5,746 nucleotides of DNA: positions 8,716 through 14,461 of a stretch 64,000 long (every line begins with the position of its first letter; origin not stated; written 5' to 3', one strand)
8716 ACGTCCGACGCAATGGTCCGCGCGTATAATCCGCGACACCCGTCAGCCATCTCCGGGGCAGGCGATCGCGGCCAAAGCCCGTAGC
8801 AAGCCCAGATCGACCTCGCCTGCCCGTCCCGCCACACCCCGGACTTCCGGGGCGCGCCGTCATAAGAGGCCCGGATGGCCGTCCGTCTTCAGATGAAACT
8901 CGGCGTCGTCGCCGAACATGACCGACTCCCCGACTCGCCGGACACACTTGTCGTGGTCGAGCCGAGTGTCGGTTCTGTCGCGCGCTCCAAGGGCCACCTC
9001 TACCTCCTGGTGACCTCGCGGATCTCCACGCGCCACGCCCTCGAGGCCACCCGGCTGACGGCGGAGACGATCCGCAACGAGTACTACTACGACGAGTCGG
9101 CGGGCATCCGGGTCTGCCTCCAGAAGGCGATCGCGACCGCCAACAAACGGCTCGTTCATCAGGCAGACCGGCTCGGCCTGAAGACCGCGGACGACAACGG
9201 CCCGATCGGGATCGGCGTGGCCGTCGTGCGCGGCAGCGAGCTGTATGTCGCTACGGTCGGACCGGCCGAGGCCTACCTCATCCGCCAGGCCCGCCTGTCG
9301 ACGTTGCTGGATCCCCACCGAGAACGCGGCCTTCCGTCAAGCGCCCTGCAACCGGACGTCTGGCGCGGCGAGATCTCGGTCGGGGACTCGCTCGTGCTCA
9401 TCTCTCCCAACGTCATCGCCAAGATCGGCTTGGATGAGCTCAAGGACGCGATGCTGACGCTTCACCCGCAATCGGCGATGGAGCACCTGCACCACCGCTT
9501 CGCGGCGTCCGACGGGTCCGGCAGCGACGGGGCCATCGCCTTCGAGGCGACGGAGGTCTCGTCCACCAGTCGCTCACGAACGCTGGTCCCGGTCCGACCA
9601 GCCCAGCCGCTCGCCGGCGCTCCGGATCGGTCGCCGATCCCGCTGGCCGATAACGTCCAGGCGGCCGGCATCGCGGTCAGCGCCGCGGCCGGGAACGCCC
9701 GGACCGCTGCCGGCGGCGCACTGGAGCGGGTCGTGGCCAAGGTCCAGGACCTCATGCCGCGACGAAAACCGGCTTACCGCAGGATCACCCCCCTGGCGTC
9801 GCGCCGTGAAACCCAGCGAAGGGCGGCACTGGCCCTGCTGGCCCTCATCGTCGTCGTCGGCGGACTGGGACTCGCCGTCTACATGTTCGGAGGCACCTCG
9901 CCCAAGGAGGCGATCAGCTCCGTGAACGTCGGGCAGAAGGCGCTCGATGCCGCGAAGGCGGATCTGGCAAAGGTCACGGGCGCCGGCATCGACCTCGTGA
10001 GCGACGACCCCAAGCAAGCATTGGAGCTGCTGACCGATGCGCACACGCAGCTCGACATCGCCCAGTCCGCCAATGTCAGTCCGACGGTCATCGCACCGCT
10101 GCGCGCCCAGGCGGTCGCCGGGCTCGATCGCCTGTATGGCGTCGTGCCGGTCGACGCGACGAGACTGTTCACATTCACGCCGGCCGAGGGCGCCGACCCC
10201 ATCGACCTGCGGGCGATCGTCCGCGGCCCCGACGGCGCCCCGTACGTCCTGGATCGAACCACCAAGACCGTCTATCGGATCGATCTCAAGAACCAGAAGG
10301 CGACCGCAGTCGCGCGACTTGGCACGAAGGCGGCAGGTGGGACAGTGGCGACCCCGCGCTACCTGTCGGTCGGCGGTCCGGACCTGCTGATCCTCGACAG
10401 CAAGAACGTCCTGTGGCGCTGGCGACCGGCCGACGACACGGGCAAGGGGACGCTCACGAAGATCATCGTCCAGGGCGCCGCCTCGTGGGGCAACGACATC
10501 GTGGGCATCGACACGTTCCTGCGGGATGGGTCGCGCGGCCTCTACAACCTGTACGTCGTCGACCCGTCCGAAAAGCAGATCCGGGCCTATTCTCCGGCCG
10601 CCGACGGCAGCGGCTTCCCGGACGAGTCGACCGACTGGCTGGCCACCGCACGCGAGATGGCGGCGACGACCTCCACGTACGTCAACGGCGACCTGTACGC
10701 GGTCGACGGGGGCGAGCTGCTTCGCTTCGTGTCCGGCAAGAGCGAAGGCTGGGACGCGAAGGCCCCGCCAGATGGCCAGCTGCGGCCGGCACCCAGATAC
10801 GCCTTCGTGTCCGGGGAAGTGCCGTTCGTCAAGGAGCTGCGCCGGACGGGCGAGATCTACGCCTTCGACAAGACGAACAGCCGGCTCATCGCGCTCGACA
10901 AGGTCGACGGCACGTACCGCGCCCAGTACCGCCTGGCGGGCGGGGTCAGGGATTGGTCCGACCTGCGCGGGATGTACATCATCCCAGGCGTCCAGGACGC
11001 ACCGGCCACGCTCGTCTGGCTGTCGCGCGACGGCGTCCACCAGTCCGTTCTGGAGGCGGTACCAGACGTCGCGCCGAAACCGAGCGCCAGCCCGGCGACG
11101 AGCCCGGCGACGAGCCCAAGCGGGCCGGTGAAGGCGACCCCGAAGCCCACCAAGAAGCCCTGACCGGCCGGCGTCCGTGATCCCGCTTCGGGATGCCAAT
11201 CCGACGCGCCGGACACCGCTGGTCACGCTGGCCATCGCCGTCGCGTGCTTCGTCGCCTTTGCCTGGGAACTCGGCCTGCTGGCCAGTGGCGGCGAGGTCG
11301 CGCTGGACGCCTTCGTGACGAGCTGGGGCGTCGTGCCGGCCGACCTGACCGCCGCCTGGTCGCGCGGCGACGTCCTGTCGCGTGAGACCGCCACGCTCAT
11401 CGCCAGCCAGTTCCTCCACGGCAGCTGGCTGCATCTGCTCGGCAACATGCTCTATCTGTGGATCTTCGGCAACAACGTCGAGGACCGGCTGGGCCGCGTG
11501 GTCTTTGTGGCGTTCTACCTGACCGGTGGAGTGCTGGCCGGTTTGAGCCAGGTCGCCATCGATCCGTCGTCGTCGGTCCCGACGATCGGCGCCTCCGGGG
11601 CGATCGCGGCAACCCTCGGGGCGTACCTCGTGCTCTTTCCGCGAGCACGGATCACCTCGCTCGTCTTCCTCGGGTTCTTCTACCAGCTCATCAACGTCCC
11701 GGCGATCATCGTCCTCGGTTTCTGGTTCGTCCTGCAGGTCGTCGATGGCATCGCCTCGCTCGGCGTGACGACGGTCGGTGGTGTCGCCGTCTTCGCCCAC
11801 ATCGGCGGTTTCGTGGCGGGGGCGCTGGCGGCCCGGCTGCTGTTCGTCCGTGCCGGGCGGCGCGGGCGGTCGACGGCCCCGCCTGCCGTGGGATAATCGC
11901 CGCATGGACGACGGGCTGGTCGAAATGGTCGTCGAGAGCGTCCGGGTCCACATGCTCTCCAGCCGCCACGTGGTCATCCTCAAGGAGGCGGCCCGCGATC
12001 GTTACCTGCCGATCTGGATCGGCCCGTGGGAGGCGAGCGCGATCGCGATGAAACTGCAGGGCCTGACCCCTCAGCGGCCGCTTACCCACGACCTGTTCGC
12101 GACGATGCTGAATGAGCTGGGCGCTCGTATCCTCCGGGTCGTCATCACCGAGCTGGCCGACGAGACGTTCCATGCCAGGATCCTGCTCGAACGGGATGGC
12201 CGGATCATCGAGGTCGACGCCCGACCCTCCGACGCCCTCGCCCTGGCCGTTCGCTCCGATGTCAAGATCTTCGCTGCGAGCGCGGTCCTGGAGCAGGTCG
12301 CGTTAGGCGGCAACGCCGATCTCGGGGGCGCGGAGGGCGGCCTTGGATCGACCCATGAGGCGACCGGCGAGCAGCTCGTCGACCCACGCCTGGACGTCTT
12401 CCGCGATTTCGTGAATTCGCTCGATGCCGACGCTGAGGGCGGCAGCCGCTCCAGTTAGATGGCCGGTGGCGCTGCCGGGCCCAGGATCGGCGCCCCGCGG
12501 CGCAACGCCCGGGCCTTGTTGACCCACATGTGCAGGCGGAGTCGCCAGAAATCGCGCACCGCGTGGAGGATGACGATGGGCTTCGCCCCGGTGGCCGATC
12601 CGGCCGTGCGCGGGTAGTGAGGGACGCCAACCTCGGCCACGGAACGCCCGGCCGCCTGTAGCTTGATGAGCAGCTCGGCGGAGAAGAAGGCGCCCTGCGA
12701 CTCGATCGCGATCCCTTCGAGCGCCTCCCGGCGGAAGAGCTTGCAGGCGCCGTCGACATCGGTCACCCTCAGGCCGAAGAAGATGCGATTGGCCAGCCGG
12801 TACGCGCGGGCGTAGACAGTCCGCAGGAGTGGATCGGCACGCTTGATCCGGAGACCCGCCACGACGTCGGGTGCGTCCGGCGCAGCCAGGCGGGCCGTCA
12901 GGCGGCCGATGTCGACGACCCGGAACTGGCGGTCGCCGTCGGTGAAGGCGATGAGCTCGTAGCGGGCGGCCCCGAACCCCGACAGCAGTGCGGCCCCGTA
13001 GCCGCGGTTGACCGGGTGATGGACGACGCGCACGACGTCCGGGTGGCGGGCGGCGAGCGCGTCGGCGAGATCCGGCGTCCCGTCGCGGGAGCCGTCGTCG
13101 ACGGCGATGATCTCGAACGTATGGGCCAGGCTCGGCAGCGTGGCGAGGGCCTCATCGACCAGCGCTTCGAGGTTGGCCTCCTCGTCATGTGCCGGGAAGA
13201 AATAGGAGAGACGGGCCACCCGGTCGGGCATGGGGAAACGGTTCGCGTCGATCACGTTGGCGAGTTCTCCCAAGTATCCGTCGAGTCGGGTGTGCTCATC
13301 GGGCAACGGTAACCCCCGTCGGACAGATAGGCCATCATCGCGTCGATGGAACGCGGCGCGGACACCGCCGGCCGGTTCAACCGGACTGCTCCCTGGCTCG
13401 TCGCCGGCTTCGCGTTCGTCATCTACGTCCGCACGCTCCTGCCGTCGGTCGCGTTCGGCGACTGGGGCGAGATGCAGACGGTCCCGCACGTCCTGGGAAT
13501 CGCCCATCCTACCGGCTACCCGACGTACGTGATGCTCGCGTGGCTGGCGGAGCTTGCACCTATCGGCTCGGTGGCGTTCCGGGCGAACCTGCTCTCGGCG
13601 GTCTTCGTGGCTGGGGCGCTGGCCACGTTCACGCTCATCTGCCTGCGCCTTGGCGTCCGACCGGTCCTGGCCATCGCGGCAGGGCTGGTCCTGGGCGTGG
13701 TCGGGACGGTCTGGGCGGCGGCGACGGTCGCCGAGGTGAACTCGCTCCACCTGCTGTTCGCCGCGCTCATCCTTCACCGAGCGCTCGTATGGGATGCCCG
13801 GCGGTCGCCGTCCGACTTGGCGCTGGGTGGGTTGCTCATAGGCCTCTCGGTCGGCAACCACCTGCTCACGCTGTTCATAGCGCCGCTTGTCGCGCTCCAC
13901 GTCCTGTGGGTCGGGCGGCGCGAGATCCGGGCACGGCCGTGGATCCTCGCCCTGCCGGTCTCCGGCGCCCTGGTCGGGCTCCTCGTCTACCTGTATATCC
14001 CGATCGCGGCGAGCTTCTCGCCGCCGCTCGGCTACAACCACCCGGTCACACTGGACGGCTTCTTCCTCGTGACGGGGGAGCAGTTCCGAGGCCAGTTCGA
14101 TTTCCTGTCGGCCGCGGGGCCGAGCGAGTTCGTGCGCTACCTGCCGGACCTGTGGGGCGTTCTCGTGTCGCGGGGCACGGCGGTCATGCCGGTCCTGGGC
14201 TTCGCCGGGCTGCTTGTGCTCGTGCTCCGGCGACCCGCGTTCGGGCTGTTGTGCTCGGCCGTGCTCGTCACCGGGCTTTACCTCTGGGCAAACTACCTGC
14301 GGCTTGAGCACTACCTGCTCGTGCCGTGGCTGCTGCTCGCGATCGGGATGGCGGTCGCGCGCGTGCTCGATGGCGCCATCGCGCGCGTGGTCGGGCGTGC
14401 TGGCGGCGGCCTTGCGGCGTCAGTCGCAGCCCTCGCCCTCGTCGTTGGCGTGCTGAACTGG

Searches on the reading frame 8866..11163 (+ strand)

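Call 10: search_protein_families(library=pfam, proteins=[window:8866-11163:+], max_evalue=0.001)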
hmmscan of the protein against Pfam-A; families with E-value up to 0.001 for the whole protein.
window:8866-11163:+ (765 aa): 0 families

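Call 48: search_protein_families(library=ncbifam, proteins=[window:8866-11163:+], max_evalue=0.01)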
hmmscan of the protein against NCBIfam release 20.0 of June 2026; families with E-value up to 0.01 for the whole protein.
window:8866-11163:+ (765 aa): 1 family
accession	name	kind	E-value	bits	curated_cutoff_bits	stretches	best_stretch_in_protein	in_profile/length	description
NF033484.1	Stp1_PP2C_phos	equivalog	0.005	16.4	230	0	61-147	42-125/232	Stp1/IreP family PP2C-type Ser/Thr phosphatase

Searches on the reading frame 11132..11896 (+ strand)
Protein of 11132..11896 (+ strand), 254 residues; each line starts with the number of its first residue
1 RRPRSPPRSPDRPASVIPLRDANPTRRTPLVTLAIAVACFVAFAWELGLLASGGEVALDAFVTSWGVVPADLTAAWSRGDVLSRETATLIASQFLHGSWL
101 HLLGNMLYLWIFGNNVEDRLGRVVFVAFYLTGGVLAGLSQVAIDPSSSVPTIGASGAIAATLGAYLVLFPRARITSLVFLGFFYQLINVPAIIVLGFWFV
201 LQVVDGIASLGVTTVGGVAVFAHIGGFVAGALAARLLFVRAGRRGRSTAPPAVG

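Call 10: search_protein_families(library=pfam, proteins=[window:11132-11896:+], max_evalue=0.001)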
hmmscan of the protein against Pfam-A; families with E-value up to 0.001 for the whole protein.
window:11132-11896:+ (254 aa): 1 family
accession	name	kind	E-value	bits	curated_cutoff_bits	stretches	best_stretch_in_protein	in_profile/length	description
PF01694.28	Rhomboid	-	5e-33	114.7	22.6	1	85-238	3-141/143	Rhomboid domain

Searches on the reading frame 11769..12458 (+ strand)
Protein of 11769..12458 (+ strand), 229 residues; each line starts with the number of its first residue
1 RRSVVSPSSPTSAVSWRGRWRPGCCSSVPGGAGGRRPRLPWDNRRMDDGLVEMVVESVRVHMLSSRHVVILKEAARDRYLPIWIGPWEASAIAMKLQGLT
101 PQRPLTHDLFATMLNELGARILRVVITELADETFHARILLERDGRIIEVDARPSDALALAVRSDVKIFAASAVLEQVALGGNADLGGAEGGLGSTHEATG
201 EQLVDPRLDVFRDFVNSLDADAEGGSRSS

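Call 10: search_protein_families(library=pfam, proteins=[window:11769-12458:+], max_evalue=0.001)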
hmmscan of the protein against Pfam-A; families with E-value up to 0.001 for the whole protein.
window:11769-12458:+ (229 aa): 1 family
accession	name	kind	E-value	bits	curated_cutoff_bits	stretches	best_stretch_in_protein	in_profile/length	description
PF02577.19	BFN_dom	-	2.6e-39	134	27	1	69-178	1-108/112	Bifunctional nuclease domain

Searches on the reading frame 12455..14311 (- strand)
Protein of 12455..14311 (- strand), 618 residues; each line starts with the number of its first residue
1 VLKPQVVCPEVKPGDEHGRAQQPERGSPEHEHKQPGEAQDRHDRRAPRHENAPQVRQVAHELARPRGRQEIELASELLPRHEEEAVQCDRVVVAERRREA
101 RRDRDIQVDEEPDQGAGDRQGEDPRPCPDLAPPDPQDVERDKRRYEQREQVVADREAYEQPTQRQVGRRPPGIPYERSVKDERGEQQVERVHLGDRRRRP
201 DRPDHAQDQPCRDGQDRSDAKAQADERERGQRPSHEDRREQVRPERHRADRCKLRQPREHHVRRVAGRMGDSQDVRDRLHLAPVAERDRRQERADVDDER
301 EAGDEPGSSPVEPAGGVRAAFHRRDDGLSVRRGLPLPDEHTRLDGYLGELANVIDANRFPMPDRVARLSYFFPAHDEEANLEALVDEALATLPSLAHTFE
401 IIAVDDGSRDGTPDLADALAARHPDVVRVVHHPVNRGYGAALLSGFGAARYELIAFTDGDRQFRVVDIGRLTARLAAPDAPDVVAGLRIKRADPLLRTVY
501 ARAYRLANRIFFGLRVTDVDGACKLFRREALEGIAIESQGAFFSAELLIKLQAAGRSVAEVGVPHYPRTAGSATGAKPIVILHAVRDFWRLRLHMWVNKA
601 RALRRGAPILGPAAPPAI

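Call 59: search_protein_families(library=pfam, proteins=[window:12455-14311:-], max_evalue=0.01)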
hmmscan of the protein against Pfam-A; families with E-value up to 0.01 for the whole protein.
window:12455-14311:- (618 aa): 2 families
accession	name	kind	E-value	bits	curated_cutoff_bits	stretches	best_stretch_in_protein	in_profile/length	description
PF00535.33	Glycos_transf_2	-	1.1e-24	87.7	23.3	1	372-532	4-165/168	Glycosyl transferase family 2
PF13641.12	Glyco_tranf_2_3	-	1.4e-05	25.7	27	1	371-461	6-97/230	Glycosyltransferase like family 2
